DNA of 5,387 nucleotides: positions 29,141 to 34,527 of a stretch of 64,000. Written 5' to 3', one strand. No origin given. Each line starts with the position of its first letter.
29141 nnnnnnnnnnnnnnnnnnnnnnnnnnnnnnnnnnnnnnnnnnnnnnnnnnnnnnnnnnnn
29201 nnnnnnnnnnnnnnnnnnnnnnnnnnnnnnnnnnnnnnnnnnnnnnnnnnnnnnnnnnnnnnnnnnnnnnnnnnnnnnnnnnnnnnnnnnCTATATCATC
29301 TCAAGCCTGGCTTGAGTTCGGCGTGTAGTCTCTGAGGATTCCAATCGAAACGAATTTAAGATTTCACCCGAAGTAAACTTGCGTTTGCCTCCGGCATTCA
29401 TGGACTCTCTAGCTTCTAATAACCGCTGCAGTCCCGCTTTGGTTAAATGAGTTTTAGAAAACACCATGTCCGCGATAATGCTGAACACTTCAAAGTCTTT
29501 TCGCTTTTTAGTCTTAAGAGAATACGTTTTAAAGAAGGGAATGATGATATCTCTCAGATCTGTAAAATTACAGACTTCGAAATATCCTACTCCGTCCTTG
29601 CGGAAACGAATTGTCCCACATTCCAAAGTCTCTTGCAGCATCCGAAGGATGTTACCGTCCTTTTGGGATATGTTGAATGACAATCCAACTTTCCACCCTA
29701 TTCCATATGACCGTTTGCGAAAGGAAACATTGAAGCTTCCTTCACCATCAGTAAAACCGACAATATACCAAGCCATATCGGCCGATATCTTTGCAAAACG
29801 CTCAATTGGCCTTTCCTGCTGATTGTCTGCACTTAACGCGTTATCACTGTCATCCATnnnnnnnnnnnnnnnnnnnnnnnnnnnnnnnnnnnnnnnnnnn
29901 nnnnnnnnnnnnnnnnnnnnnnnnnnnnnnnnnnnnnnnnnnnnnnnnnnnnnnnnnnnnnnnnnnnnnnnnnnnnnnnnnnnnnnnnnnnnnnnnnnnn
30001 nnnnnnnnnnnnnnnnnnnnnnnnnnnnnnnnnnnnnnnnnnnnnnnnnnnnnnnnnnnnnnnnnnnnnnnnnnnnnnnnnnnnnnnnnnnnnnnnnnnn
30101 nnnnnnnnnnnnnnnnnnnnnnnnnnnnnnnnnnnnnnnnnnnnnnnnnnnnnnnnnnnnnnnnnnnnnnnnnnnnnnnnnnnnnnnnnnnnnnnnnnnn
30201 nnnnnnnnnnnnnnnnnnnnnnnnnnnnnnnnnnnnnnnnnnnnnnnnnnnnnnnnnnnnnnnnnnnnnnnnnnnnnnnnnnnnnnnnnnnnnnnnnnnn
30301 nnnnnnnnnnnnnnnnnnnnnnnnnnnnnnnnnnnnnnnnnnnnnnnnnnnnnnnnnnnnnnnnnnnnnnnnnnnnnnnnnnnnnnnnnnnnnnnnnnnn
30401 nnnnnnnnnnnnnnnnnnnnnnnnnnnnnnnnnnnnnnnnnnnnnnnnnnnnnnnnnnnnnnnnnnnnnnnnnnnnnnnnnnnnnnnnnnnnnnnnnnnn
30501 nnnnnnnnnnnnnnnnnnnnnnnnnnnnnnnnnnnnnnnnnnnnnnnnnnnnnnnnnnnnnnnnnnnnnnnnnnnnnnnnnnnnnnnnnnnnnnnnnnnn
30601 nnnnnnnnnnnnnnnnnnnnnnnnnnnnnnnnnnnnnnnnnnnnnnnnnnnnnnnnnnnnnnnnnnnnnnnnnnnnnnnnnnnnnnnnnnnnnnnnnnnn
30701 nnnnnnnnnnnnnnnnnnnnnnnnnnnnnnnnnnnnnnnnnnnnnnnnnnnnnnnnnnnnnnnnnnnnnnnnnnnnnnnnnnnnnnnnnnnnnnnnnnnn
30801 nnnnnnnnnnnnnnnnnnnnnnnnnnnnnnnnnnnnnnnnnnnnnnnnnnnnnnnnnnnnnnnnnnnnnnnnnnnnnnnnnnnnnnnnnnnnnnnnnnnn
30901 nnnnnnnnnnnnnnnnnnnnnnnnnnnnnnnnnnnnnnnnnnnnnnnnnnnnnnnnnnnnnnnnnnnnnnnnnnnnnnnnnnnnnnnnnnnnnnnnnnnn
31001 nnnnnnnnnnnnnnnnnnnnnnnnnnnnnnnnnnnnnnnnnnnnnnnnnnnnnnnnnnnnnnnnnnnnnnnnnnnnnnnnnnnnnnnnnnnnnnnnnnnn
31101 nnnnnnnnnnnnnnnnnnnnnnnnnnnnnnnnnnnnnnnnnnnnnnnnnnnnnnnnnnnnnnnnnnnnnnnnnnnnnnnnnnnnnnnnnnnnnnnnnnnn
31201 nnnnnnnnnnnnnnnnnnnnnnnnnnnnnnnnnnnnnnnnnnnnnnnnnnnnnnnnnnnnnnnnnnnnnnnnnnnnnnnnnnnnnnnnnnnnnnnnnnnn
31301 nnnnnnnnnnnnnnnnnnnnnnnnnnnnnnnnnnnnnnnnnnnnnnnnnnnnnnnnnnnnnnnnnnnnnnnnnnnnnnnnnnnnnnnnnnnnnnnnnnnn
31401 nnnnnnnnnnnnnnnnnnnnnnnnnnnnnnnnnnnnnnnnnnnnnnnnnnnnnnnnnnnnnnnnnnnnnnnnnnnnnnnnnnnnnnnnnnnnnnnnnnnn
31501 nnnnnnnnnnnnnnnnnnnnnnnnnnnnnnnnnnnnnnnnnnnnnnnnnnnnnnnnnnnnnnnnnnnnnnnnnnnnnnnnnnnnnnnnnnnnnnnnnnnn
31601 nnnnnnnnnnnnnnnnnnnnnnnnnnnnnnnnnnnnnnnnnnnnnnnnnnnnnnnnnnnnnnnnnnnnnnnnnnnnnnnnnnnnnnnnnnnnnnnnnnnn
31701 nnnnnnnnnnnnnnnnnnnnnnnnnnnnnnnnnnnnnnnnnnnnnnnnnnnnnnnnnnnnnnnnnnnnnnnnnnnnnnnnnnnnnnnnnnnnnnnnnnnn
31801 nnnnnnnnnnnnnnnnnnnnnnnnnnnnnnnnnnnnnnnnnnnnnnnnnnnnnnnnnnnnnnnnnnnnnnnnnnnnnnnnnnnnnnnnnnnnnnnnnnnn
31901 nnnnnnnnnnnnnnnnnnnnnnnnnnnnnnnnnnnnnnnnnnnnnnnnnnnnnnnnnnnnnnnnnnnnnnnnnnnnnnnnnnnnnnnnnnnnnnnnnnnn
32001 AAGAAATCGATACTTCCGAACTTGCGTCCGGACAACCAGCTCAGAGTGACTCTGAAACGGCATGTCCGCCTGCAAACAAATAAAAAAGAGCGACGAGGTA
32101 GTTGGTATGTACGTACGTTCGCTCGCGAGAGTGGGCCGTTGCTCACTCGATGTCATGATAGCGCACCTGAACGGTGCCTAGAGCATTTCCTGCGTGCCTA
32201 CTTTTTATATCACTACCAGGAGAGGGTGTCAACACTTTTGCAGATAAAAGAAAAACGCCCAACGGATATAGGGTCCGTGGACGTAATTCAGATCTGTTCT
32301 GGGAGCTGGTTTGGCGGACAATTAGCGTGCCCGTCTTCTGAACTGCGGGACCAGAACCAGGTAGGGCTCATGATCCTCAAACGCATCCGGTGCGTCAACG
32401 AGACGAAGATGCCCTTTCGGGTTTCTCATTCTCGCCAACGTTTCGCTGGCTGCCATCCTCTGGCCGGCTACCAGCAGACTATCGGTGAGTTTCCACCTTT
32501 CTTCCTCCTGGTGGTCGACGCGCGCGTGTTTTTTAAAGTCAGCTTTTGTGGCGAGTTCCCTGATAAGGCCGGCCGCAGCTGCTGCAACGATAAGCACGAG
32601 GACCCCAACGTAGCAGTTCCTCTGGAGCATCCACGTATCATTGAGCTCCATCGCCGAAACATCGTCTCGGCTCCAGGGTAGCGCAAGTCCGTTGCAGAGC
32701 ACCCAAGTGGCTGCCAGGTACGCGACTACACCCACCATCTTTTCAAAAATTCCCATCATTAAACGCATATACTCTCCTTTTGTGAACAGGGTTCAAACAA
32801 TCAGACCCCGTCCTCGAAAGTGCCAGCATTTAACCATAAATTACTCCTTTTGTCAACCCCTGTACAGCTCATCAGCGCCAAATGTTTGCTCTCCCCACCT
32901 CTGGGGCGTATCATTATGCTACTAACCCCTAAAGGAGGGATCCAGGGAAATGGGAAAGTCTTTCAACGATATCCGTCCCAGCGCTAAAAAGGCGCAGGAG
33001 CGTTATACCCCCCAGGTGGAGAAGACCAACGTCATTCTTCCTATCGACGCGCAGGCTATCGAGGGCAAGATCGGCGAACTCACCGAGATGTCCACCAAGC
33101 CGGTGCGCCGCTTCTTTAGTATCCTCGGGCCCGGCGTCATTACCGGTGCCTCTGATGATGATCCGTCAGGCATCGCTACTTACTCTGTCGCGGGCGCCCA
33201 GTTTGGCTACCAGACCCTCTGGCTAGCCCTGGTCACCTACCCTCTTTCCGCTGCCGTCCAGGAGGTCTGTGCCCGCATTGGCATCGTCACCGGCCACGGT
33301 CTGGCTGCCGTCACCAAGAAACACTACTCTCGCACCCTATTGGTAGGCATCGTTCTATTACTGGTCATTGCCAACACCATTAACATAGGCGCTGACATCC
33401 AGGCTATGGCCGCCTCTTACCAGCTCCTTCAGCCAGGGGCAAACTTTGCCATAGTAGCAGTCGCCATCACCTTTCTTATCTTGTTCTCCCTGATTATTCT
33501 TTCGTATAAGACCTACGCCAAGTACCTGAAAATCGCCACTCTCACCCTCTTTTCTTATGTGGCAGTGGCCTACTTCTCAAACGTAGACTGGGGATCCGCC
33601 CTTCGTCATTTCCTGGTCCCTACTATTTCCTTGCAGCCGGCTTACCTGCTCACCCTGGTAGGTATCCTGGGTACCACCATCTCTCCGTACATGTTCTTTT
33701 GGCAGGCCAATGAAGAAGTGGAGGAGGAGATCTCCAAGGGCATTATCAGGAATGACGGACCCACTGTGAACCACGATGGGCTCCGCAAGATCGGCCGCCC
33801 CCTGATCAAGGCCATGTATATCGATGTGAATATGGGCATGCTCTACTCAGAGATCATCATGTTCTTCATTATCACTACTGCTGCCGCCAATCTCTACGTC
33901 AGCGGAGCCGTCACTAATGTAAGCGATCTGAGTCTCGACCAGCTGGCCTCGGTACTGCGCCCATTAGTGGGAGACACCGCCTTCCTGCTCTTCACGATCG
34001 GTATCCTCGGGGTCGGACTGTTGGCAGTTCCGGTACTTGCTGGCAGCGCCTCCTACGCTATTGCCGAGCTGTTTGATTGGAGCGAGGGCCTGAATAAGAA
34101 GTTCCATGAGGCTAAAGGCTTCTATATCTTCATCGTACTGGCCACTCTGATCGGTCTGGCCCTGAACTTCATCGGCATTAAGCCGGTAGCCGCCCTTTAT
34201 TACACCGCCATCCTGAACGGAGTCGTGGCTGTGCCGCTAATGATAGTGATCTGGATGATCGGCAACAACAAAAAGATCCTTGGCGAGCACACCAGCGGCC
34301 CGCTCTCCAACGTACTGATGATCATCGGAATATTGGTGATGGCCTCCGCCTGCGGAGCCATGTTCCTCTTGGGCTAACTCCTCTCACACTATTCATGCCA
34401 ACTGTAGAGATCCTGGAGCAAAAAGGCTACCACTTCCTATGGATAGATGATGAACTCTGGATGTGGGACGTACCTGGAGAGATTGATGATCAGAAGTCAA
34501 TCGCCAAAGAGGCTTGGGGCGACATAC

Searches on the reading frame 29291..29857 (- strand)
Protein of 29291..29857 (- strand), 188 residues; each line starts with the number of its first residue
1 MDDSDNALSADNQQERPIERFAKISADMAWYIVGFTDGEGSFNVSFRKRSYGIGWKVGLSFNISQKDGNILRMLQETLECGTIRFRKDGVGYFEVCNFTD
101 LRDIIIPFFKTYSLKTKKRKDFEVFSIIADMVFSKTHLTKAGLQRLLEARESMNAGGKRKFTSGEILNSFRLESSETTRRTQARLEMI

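Call 47: search_protein_families(library=pfam, proteins=[window:29291-29857:-], max_evalue=0.001)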
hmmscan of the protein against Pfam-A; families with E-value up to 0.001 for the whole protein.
window:29291-29857:- (188 aa): 1 family
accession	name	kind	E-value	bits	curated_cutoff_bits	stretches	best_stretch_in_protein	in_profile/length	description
PF00961.24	LAGLIDADG_1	-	4.9e-22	79.2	23.1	1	32-127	1-100/102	LAGLIDADG endonuclease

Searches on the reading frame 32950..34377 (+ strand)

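Call 47: search_protein_families(library=pfam, proteins=[window:32950-34377:+], max_evalue=0.001)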
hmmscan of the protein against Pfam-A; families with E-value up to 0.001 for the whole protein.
window:32950-34377:+ (475 aa): 1 family
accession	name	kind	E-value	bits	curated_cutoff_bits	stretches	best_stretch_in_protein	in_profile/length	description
PF01566.24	Nramp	-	3.2e-72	244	29.8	1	75-449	1-355/357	Natural resistance-associated macrophage protein-like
